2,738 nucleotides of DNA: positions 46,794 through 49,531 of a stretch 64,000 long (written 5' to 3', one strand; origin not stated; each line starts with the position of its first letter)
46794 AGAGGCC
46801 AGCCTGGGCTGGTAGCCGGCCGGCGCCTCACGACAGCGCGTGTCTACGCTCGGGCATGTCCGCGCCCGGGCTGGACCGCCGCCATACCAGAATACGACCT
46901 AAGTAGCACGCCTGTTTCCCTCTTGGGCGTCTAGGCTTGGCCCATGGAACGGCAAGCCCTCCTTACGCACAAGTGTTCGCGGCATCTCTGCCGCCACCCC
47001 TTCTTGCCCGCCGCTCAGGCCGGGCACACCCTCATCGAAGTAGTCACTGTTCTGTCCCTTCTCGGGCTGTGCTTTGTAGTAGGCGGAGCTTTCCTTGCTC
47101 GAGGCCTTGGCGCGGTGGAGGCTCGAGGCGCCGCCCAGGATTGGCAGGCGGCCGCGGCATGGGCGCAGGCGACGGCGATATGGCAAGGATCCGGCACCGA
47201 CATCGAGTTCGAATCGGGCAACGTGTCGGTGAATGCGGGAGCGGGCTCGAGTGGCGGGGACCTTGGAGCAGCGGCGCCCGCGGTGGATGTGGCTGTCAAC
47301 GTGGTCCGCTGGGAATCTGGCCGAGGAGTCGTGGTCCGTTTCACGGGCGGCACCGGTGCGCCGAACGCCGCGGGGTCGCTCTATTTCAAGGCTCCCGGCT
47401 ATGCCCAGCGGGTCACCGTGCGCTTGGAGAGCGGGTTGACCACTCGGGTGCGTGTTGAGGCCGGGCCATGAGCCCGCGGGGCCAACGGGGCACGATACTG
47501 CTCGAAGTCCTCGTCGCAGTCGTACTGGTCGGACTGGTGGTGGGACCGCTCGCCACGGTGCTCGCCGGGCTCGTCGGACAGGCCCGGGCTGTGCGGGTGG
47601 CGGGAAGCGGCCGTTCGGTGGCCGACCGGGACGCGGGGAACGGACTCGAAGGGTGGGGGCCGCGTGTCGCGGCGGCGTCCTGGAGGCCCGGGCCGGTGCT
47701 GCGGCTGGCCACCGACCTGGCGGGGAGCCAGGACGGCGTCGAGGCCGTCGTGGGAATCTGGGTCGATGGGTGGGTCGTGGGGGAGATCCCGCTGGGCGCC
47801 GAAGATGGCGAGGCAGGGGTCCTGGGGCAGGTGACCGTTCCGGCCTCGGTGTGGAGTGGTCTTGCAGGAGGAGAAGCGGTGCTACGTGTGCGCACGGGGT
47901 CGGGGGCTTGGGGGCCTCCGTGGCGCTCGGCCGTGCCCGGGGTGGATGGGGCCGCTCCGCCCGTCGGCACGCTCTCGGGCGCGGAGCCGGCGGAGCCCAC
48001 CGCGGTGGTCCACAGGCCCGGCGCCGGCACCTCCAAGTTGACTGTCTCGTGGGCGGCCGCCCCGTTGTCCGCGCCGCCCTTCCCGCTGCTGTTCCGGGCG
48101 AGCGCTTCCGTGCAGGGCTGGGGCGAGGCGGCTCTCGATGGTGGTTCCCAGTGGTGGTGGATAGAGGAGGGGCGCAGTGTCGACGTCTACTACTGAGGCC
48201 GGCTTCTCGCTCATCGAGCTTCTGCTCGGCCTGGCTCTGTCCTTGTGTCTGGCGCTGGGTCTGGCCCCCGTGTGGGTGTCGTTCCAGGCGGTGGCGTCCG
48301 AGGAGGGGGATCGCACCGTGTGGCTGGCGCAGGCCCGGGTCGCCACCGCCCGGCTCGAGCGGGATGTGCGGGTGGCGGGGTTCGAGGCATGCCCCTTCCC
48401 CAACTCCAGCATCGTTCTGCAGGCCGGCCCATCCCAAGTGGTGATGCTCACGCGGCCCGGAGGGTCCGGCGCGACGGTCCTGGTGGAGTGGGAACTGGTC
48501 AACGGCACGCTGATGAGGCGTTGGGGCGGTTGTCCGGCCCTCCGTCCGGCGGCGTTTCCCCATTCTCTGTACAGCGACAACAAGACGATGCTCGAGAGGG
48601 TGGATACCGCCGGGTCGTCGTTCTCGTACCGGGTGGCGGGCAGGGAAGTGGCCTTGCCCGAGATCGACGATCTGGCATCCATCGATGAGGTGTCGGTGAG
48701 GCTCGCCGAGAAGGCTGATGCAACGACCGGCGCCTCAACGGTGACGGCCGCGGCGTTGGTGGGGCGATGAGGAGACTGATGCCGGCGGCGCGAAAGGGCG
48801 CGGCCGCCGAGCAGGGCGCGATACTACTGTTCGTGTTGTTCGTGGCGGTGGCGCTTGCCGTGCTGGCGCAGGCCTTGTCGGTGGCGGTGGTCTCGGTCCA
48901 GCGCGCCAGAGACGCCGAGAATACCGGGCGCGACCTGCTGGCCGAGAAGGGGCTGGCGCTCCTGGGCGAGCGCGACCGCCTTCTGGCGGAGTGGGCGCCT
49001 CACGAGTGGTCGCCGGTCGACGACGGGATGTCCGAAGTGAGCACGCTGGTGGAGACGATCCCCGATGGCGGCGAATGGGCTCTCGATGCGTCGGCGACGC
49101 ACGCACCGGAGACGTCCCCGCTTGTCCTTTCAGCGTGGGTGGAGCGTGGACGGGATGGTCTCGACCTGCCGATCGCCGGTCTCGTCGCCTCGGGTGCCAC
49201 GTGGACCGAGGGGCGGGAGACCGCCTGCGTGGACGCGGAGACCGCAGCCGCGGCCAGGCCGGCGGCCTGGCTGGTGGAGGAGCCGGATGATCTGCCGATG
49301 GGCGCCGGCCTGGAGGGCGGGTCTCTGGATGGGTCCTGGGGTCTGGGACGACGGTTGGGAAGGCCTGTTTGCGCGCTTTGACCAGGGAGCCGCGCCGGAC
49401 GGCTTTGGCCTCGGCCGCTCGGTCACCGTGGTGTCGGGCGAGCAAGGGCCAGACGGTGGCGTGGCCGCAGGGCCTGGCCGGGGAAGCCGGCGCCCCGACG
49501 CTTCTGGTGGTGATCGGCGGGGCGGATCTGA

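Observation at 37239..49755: Pilin-only super-locus: two major pilins plus three ordered minor-pilin sets, with no assembly machinery in cis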

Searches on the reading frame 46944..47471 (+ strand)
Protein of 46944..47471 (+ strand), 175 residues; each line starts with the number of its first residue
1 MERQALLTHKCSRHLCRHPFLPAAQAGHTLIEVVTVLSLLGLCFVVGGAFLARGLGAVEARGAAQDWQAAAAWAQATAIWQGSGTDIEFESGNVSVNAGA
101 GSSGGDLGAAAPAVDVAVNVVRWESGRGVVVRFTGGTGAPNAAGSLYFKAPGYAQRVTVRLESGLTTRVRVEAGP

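Call 5: search_protein_families(library=pfam, max_evalue=0.1, proteins=[window:46944-47471:+])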
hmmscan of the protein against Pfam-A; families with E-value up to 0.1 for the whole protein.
window:46944-47471:+ (175 aa): 2 families
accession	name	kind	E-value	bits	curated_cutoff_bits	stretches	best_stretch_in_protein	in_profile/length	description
PF07963.17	N_methyl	-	0.0017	18.3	21.2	1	24-45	3-24/27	Prokaryotic N-terminal methylation motif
PF12019.13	GspH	-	0.0023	18.9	21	1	63-159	1-104/108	Type II transport protein GspH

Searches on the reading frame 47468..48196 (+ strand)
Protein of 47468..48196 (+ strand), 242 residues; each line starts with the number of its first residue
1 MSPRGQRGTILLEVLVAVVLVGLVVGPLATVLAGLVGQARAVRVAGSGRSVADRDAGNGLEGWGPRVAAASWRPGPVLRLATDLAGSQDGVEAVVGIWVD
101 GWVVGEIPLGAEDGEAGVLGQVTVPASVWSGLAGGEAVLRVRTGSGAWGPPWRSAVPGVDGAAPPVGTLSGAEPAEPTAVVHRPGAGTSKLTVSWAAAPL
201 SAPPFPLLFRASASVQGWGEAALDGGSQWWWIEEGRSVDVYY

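Call 5: search_protein_families(library=pfam, max_evalue=0.1, proteins=[window:47468-48196:+])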
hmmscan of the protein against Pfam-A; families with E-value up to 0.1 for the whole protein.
window:47468-48196:+ (242 aa): 1 family
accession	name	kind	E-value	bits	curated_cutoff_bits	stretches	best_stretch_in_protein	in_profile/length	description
PF07963.17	N_methyl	-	0.0032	17.4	21.2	1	4-28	2-26/27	Prokaryotic N-terminal methylation motif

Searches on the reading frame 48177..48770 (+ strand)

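Call 5: search_protein_families(library=pfam, max_evalue=0.1, proteins=[window:48177-48770:+])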
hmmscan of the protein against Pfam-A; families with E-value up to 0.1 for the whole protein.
window:48177-48770:+ (197 aa): 1 family
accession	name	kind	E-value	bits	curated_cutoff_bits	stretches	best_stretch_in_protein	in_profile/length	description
PF07963.17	N_methyl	-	0.0011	18.9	21.2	1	7-29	4-26/27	Prokaryotic N-terminal methylation motif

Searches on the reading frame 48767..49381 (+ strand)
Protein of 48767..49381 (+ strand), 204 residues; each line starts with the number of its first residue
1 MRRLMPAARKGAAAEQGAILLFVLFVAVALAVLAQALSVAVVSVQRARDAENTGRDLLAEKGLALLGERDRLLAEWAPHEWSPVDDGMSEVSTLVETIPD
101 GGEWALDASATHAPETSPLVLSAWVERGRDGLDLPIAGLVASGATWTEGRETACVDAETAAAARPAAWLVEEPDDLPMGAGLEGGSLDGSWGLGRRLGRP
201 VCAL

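Call 5: search_protein_families(library=pfam, max_evalue=0.1, proteins=[window:48767-49381:+])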
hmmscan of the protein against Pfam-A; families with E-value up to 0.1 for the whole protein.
window:48767-49381:+ (204 aa): 0 families
